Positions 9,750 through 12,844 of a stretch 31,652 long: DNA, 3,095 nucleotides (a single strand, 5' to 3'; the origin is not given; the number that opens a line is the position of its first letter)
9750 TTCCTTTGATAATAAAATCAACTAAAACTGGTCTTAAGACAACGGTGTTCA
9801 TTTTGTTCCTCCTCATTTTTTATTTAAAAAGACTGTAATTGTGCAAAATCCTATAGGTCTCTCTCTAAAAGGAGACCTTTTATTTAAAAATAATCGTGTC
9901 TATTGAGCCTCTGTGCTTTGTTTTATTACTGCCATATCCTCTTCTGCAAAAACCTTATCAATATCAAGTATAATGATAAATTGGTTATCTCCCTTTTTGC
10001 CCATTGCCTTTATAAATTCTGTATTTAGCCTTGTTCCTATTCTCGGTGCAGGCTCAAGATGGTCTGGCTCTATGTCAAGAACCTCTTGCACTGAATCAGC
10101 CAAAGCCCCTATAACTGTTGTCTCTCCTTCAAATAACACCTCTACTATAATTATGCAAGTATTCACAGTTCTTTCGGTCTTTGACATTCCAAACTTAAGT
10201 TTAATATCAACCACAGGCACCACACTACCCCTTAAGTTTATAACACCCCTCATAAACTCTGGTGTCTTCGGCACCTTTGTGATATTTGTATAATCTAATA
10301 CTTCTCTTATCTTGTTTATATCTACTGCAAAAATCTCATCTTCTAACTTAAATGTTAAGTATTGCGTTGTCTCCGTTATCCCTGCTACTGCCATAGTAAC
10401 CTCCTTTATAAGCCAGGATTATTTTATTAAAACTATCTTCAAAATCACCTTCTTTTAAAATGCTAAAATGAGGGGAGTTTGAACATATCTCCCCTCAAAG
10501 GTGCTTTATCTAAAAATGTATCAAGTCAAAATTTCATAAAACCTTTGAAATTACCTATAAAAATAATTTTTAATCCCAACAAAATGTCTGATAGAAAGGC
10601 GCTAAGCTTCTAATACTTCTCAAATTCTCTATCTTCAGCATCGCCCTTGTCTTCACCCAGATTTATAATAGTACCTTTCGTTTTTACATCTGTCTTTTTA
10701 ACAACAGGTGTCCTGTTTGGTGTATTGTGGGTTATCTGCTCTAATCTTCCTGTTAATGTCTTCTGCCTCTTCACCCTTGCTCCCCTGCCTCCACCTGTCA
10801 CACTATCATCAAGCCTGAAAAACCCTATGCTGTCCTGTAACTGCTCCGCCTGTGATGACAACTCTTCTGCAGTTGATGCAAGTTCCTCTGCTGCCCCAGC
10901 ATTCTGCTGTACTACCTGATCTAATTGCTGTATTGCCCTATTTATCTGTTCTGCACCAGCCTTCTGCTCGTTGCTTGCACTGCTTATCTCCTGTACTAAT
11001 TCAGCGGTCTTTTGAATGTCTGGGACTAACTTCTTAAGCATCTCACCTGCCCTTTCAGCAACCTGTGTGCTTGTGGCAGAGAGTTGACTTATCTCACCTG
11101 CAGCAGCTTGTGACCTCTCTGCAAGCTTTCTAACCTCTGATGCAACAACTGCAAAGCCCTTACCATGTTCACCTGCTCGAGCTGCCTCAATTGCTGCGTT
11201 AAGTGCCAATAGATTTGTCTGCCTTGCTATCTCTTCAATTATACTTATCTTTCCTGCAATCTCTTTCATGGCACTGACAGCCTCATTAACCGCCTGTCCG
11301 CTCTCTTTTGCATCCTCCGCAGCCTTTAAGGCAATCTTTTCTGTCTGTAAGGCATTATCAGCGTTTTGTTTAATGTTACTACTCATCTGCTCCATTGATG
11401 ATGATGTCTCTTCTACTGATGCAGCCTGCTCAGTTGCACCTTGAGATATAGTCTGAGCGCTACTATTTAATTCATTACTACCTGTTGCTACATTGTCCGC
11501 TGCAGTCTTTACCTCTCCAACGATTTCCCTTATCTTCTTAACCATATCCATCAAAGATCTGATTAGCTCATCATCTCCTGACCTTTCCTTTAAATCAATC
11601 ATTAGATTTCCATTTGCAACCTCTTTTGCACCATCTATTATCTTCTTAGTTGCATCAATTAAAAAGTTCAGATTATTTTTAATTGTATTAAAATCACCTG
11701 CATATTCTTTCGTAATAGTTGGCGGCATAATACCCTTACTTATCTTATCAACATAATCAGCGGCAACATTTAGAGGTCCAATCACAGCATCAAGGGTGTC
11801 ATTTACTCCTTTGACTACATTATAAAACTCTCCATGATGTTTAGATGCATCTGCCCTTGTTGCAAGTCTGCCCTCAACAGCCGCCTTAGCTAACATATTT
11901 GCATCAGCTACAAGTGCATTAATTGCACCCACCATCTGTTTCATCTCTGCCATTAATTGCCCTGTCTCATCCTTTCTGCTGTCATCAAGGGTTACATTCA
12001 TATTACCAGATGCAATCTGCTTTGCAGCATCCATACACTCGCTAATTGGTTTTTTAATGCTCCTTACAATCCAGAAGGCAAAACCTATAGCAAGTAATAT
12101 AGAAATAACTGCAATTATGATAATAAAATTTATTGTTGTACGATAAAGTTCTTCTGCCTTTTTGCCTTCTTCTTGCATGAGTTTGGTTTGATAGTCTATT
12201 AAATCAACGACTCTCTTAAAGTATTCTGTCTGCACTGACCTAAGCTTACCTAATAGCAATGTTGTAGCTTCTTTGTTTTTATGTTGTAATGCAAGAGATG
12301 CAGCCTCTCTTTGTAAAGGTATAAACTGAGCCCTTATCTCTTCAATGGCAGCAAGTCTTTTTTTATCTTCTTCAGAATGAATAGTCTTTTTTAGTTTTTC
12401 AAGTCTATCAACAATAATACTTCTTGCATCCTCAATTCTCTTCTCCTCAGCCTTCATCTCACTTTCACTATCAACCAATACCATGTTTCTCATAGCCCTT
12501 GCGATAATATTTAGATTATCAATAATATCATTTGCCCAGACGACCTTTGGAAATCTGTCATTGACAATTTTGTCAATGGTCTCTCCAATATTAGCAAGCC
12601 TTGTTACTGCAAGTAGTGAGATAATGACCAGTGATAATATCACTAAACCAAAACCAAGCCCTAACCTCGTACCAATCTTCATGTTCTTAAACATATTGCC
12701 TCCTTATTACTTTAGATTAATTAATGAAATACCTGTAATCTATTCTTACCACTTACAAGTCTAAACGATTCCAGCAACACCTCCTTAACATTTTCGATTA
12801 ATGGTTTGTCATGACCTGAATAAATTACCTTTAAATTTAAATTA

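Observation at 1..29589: Dense family of ~200-bp structured non-coding elements (family A) with nested inverted repeats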

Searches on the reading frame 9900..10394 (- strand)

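Call 9: search_protein_families(library=pfam, proteins=[window:9900-10394:-])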
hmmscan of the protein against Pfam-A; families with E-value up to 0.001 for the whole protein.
window:9900-10394:- (164 aa): 1 family
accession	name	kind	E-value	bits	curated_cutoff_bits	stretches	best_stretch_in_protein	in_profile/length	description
PF01584.24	CheW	-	5.9e-38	130.1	23.5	1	11-151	1-136/138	CheW-like domain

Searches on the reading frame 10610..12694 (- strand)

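Call 9: search_protein_families(library=pfam, proteins=[window:10610-12694:-])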
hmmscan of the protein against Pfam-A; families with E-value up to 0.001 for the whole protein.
window:10610-12694:- (694 aa): 6 families
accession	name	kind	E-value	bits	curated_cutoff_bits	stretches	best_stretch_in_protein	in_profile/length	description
PF00015.26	MCPsignal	-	6.7e-38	130.7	34.6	1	454-594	3-171/172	Methyl-accepting chemotaxis protein (MCP) signalling domain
PF18947.5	HAMP_2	-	2e-29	101.8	24.3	1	285-350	1-66/67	HAMP domain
PF12729.13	4HB_MCP_1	-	4.1e-27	95.3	27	1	4-184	1-181/181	Four helix bundle sensory module for signal transduction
PF00672.30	HAMP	-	2.4e-15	57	25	1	208-259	1-52/53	HAMP domain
PF02203.21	TarH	-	2e-08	34.8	25.2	1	1-170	1-174/177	Tar ligand binding domain homologue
PF20155.4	TMP_3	-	0.00016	21.9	41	1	507-624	20-130/192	Tape measure protein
